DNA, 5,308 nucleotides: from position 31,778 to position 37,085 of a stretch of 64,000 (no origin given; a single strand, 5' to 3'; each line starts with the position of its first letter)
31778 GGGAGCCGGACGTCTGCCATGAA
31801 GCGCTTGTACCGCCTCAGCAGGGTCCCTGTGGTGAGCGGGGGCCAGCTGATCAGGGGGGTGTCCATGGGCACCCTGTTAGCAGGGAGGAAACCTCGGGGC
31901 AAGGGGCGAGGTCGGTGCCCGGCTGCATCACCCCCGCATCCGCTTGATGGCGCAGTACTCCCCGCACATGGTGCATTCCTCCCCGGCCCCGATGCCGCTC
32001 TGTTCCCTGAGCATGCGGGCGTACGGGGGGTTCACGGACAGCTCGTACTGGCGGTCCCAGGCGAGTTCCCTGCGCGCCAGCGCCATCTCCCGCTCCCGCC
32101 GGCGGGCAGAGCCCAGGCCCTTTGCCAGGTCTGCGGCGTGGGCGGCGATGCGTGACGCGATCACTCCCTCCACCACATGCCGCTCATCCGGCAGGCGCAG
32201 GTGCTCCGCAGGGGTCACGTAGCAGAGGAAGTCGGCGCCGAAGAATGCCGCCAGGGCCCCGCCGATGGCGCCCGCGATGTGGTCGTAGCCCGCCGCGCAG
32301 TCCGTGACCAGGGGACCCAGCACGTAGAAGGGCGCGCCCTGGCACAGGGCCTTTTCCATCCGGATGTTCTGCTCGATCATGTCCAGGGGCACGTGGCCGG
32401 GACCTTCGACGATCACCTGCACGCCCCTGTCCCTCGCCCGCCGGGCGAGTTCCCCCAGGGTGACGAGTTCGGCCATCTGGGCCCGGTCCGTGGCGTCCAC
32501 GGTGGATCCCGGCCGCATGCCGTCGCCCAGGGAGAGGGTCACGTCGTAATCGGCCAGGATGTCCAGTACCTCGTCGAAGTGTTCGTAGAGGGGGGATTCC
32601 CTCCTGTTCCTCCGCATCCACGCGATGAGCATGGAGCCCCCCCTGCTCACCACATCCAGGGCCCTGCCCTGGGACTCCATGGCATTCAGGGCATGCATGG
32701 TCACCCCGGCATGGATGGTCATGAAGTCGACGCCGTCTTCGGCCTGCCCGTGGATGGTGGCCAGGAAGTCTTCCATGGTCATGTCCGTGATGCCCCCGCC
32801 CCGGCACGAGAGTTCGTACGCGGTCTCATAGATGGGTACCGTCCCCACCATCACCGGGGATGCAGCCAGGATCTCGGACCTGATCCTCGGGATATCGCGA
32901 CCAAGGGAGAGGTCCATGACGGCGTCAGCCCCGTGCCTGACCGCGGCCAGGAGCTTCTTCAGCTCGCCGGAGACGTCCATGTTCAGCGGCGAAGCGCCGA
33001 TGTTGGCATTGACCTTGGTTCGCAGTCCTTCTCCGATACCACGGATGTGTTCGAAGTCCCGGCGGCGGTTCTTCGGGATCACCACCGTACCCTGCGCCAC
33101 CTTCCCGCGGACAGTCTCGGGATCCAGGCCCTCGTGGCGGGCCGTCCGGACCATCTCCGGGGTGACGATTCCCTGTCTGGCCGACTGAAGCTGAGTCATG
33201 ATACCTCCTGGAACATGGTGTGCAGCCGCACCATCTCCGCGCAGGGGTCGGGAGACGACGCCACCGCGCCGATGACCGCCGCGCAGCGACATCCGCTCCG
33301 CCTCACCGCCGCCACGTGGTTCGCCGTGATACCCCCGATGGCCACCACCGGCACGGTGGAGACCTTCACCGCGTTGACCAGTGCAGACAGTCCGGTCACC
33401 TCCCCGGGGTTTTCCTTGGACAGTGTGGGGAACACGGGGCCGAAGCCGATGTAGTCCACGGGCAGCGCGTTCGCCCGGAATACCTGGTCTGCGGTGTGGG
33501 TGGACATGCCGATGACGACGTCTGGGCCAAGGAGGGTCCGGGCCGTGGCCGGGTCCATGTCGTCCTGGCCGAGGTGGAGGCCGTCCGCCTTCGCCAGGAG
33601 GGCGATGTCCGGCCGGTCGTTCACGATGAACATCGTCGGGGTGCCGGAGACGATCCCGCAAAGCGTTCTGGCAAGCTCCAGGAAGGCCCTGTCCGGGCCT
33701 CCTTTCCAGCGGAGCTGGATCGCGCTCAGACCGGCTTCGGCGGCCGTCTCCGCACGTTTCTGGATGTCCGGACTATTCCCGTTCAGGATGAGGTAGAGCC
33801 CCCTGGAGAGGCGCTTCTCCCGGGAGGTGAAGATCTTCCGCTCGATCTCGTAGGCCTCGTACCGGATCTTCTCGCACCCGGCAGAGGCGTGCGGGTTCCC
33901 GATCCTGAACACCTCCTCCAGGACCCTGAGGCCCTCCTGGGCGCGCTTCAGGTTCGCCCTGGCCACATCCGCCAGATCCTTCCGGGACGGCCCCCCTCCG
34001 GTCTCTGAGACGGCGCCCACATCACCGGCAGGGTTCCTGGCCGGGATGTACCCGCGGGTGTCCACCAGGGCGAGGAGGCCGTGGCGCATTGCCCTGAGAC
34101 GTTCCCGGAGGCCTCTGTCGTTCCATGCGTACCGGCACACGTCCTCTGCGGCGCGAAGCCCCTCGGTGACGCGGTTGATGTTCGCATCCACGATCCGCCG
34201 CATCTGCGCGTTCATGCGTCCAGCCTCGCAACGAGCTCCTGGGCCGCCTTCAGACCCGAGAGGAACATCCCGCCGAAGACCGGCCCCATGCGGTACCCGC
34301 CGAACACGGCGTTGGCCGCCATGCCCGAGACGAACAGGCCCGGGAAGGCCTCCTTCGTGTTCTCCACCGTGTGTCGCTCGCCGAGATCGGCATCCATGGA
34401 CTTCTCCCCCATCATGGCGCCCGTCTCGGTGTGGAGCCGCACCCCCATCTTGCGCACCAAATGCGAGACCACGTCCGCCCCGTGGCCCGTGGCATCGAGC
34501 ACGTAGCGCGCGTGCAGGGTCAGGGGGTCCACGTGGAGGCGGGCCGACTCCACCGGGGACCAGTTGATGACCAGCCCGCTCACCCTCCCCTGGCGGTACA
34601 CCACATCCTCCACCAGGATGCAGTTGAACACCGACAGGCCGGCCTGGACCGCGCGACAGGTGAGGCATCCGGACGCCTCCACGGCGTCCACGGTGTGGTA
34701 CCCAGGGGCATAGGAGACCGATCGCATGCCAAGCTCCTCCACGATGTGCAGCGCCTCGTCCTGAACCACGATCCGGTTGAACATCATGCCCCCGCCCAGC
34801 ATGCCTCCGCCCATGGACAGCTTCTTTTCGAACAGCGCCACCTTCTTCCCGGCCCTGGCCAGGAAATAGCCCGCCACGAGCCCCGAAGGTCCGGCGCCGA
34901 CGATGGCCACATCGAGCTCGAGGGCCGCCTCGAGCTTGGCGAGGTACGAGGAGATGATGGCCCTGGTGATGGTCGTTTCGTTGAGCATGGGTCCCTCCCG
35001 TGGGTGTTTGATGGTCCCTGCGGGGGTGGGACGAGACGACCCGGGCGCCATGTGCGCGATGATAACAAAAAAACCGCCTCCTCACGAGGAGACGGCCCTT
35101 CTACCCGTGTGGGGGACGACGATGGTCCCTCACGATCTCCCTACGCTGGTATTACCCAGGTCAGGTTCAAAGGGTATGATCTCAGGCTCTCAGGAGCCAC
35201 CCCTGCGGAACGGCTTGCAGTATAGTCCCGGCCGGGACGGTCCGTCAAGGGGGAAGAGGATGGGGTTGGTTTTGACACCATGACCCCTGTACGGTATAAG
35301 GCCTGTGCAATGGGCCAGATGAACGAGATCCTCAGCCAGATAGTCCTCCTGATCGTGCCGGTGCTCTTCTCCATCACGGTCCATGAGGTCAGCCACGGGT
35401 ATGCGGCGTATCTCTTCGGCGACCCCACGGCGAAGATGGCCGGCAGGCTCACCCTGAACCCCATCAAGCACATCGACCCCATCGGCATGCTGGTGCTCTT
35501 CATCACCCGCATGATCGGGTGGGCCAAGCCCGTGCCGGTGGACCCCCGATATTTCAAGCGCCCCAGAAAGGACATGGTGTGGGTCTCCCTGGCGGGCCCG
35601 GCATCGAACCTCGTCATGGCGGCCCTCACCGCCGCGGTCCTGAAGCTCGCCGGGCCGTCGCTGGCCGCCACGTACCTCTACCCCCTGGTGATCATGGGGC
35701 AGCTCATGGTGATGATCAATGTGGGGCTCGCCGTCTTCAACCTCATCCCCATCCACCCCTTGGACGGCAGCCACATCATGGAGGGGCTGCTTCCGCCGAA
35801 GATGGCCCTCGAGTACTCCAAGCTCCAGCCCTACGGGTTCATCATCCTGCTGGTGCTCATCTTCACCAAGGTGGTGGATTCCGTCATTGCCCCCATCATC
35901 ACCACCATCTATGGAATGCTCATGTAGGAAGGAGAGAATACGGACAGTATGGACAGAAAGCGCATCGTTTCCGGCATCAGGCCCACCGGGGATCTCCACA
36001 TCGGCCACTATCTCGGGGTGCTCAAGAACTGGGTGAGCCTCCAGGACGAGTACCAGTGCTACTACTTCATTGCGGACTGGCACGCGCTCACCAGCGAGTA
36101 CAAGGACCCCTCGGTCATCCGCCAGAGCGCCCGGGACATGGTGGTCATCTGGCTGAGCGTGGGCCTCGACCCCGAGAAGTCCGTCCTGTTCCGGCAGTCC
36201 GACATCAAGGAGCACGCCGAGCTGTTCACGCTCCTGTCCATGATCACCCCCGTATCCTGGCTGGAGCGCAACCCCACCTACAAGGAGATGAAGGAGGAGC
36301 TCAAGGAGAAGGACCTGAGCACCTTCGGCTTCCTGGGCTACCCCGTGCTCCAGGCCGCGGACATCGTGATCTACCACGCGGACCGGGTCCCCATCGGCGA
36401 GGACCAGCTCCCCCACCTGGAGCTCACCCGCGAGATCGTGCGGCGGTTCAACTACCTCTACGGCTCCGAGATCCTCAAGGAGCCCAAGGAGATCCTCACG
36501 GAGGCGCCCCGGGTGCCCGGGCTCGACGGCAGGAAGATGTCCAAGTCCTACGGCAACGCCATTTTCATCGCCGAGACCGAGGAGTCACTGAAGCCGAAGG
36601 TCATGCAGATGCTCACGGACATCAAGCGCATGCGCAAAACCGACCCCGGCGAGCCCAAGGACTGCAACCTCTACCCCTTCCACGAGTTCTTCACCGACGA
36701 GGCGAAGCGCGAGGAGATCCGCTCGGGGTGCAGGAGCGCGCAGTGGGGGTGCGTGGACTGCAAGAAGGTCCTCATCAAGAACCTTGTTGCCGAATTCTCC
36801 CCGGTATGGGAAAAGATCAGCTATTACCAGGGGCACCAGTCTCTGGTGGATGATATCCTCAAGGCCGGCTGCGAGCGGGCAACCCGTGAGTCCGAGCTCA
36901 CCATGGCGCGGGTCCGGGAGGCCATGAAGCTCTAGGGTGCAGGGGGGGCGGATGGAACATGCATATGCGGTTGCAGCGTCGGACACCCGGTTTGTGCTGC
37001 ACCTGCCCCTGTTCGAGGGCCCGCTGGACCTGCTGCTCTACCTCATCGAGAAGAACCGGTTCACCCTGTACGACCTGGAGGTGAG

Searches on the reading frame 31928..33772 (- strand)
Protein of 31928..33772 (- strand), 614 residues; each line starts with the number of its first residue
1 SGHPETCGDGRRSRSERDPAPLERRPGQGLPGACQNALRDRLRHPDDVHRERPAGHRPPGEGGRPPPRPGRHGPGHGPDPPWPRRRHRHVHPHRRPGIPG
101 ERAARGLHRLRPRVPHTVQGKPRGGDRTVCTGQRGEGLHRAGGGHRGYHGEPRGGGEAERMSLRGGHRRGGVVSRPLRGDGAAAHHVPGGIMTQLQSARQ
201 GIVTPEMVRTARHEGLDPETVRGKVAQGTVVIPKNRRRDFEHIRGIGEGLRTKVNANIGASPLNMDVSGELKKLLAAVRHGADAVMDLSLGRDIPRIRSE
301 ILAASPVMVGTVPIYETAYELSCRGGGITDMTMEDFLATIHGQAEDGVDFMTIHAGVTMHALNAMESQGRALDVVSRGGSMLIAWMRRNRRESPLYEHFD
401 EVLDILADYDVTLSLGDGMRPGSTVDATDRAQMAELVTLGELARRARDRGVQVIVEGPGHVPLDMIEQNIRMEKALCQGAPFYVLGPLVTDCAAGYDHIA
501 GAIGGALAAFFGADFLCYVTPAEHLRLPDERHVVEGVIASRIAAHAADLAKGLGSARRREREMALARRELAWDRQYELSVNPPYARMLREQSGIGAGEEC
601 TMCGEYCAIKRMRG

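Call 8: search_protein_families(library=pfam, proteins=[window:31928-33772:-], max_evalue=0.0001)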
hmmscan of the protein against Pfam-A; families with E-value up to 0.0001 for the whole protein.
window:31928-33772:- (614 aa): 1 family
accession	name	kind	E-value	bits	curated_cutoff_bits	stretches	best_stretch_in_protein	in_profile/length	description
PF01964.24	ThiC_Rad_SAM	-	2.5e-184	613.3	25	1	193-612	1-418/420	Radical SAM ThiC family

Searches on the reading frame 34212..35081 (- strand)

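Call 8: search_protein_families(library=pfam, proteins=[window:34212-35081:-], max_evalue=0.0001)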
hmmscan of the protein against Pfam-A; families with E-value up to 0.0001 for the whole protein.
window:34212-35081:- (289 aa): 9 families
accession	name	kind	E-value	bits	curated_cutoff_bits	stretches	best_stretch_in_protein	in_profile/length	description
PF01946.23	Thi4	-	7.2e-71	238.6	26.2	1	39-269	1-235/235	Thi4 family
PF12831.13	FAD_oxidored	-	4.1e-10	40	27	1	57-202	1-148/416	FAD dependent oxidoreductase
PF13450.12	NAD_binding_8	-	5.7e-09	36.6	21.9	1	60-93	1-34/68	NAD(P)-binding Rossmann-like domain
PF01266.30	DAO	-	2.8e-08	34.1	27.9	1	57-91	1-35/353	FAD dependent oxidoreductase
PF00890.30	FAD_binding_2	-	4e-08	33.3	20.4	1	57-92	1-36/414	FAD binding domain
PF01494.25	FAD_binding_3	-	4.8e-07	29.7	22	1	55-87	1-33/349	FAD binding domain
PF07992.20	Pyr_redox_2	-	1.9e-06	28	26.1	1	57-116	2-52/291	Pyridine nucleotide-disulphide oxidoreductase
PF00070.33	Pyr_redox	-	6.2e-05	23.9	22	0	58-87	2-31/82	Pyridine nucleotide-disulphide oxidoreductase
PF03486.20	HI0933_like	-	6.5e-05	22.9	50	1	57-96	2-41/244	HI0933-like protein Rossmann domain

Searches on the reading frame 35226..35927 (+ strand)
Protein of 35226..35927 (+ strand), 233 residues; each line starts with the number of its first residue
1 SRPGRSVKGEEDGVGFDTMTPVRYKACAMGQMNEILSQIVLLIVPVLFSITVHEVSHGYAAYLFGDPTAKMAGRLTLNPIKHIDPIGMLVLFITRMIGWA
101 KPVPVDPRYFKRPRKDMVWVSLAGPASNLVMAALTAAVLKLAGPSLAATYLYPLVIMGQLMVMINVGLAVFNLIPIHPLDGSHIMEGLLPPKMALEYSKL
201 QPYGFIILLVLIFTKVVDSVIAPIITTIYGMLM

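Call 8: search_protein_families(library=pfam, proteins=[window:35226-35927:+], max_evalue=0.0001)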
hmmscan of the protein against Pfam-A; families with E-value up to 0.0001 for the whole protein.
window:35226-35927:+ (233 aa): 1 family
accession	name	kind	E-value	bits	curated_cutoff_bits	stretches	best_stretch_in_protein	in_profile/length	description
PF02163.28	Peptidase_M50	-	4.2e-14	52.9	27.2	2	159-190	164-195/221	Peptidase family M50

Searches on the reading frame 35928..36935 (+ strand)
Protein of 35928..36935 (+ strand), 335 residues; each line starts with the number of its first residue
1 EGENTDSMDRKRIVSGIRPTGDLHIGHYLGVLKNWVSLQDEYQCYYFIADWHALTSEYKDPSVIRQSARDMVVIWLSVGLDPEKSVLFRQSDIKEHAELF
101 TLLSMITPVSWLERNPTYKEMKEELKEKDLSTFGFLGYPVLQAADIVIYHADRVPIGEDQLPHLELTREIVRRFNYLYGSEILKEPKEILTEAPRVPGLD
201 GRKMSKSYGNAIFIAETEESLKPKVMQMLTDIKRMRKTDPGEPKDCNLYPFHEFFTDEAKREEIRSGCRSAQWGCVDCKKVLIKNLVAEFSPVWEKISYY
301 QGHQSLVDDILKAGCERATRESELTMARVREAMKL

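Call 8: search_protein_families(library=pfam, proteins=[window:35928-36935:+], max_evalue=0.0001)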
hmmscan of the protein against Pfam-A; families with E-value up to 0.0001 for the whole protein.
window:35928-36935:+ (335 aa): 1 family
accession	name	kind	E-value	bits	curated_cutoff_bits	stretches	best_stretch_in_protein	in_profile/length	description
PF00579.31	tRNA-synt_1b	-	2.4e-65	221.2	21.1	1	11-290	6-291/292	tRNA synthetases class I (W and Y)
